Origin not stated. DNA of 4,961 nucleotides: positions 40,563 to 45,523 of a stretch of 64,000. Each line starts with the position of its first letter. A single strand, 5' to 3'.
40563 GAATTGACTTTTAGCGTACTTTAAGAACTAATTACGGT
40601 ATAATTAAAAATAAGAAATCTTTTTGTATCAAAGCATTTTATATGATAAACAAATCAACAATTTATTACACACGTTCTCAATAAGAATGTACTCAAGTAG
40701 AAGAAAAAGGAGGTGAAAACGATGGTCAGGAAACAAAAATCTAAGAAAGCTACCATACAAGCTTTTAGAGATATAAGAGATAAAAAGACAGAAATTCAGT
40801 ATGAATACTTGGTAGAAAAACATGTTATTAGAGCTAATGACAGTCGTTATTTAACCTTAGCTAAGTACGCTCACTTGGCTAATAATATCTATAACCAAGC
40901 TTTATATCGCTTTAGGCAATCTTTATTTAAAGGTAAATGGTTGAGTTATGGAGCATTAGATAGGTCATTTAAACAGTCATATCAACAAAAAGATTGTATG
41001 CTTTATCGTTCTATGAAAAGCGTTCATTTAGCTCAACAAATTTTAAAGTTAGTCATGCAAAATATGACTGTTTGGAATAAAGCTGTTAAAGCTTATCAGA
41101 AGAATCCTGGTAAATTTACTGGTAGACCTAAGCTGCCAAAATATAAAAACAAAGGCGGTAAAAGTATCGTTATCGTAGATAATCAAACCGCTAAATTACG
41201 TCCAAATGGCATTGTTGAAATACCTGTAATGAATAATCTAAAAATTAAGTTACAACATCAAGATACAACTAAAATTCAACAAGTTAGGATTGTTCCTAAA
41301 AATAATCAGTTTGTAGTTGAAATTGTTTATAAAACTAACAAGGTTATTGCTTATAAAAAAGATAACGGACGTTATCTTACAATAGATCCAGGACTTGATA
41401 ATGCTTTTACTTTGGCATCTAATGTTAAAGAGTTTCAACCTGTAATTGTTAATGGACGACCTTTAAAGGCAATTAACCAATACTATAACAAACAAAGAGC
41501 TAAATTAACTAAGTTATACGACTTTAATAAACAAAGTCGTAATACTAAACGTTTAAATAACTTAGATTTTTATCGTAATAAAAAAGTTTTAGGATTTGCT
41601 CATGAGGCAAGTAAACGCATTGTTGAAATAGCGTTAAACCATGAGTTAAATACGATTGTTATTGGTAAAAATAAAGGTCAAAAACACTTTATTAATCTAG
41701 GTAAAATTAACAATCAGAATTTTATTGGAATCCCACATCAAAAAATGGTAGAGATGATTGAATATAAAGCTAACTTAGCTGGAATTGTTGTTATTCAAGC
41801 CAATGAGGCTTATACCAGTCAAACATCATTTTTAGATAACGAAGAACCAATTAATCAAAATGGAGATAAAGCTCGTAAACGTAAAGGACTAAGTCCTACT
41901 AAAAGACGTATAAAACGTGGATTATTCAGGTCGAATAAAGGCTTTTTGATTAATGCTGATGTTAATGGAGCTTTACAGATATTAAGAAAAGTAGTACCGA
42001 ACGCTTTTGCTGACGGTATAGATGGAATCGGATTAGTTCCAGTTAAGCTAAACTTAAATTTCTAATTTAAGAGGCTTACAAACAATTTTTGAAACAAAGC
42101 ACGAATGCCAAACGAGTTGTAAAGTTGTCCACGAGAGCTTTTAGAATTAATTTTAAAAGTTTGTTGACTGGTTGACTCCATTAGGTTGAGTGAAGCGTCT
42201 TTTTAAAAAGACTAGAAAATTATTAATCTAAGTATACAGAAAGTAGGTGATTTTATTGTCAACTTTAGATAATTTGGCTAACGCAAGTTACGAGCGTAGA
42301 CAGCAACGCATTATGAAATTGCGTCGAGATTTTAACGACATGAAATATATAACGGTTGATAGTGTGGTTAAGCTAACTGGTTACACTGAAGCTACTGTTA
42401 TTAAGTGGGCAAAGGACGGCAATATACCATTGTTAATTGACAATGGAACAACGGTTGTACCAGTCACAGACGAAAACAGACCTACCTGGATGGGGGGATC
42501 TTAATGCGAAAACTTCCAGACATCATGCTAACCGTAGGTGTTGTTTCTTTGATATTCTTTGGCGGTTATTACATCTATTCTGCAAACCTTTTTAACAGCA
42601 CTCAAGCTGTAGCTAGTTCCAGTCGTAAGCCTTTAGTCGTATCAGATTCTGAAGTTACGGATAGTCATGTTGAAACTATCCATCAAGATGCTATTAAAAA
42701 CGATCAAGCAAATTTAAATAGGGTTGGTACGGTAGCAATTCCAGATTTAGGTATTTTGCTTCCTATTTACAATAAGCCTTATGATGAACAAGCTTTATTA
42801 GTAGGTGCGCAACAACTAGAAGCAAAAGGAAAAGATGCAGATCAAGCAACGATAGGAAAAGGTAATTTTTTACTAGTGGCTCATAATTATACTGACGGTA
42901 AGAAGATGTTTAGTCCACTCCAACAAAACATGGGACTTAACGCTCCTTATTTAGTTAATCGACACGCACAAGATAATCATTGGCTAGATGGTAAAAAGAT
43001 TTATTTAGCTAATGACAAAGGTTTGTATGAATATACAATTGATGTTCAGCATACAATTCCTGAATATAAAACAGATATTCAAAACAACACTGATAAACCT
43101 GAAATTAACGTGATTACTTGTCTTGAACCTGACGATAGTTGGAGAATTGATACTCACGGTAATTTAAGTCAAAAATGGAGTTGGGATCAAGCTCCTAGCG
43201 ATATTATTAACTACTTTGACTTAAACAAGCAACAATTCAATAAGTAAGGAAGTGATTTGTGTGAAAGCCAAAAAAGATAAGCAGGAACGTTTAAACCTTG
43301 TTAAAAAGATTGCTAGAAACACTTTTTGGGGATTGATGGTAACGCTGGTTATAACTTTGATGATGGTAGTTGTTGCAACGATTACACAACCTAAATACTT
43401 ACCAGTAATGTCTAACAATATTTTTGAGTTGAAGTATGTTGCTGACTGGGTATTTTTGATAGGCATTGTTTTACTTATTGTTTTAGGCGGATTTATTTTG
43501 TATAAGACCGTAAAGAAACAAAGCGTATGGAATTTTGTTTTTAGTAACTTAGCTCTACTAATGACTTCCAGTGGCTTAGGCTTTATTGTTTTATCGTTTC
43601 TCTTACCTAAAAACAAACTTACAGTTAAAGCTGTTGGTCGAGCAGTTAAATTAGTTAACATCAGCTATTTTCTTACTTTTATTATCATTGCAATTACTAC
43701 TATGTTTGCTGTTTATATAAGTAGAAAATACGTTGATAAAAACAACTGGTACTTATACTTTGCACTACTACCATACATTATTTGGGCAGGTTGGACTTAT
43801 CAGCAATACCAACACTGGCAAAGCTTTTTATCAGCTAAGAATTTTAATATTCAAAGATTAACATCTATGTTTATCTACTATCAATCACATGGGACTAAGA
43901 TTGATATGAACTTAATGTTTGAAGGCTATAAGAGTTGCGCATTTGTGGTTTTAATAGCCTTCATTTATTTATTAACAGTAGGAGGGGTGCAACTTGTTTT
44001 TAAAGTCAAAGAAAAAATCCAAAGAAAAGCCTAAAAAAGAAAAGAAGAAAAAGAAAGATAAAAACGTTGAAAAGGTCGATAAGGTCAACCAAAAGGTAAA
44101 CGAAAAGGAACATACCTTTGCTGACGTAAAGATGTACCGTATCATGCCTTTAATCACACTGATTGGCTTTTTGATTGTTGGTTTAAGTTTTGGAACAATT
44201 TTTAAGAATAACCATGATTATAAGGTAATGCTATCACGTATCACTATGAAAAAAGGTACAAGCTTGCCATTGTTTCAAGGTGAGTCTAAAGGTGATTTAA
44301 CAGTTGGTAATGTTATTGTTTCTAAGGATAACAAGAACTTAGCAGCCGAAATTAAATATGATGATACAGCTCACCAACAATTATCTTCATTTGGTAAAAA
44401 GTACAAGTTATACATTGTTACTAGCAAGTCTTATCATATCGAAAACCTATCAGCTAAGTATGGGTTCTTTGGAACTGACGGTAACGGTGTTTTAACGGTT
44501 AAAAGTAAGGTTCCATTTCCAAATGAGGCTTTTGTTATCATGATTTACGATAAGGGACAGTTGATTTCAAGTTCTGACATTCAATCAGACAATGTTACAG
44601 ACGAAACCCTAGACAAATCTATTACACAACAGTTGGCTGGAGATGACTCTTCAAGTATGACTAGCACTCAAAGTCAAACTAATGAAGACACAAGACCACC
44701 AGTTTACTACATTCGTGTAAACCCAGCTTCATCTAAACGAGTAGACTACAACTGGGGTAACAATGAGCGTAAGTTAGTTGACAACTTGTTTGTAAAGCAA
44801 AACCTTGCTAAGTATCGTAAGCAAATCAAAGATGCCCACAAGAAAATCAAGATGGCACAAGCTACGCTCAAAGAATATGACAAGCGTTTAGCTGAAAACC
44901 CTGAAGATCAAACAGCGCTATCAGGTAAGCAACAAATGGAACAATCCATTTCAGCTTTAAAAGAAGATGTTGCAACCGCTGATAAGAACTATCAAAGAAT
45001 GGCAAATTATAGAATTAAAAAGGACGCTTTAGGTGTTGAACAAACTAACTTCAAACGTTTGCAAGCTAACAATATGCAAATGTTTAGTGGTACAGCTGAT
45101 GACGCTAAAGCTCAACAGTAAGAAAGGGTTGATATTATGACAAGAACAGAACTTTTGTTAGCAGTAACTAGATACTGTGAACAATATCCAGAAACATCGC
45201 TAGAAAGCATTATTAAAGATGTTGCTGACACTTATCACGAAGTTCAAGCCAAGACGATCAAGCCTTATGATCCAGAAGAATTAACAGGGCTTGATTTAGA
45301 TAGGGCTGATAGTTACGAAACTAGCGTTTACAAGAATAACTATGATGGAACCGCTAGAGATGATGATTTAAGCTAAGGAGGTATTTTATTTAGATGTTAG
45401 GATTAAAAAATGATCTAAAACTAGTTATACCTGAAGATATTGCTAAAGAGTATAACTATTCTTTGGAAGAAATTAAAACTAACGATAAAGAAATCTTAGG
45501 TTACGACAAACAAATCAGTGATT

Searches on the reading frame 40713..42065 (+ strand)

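Call 40: search_protein_families(library=pfam, proteins=[window:40713-42065:+], max_evalue=0.001)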
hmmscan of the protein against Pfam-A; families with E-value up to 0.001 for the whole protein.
window:40713-42065:+ (450 aa): 2 families
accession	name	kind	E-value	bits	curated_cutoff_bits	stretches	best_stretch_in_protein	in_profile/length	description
PF07282.18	Cas12f1-like_TNB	-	4.5e-11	43.2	26.3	1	342-423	1-60/60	Cas12f1-like, TNB domain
PF01385.25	OrfB_IS605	-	4.1e-09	37.1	30.5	1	209-321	6-117/120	Probable transposase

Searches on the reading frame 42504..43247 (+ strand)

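Call 9: search_protein_families(library=pfam, proteins=[window:42504-43247:+], max_evalue=0.01)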
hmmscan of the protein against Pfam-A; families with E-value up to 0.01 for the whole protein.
window:42504-43247:+ (247 aa): 1 family
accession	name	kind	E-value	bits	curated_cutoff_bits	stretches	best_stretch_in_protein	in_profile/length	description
PF04203.18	Sortase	-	1e-11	45.1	26.6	1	78-211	2-112/125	Sortase domain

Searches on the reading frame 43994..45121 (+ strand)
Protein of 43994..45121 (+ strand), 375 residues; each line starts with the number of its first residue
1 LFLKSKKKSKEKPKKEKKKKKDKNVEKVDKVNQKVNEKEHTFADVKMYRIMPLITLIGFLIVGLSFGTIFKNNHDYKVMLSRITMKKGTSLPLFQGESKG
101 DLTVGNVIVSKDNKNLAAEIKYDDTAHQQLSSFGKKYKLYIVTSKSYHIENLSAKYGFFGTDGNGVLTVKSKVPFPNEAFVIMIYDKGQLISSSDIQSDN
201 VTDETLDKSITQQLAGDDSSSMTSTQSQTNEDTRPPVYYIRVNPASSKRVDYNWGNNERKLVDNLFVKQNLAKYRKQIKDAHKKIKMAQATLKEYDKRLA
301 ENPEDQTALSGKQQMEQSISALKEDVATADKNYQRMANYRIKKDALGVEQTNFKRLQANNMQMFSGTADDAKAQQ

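Call 9: search_protein_families(library=pfam, proteins=[window:43994-45121:+], max_evalue=0.01)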
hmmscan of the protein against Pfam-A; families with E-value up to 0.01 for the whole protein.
window:43994-45121:+ (375 aa): 1 family
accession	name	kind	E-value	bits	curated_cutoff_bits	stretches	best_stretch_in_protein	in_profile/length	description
PF12795.12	MscS_porin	-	0.0045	17.1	34.4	0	268-335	36-103/238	Mechanosensitive ion channel porin domain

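Call 26: search_protein_families(library=ncbifam, proteins=[window:43994-45121:+], max_evalue=1)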
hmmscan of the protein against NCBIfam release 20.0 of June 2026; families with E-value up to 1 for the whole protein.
window:43994-45121:+ (375 aa): 0 families

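Call 67: search_protein_families(library=padloc, proteins=[window:43994-45118:+], max_evalue=0.001)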
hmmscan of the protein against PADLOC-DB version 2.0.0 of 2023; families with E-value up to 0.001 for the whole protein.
window:43994-45118:+ (375 aa): 0 families

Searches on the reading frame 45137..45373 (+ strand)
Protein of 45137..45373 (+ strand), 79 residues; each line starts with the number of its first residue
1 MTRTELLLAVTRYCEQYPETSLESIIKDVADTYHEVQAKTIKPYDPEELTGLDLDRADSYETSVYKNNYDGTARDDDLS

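Call 67: search_protein_families(library=padloc, proteins=[window:45137-45373:+], max_evalue=0.001)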
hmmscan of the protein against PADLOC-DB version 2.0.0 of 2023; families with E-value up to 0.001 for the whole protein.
window:45137-45373:+ (79 aa): 0 families
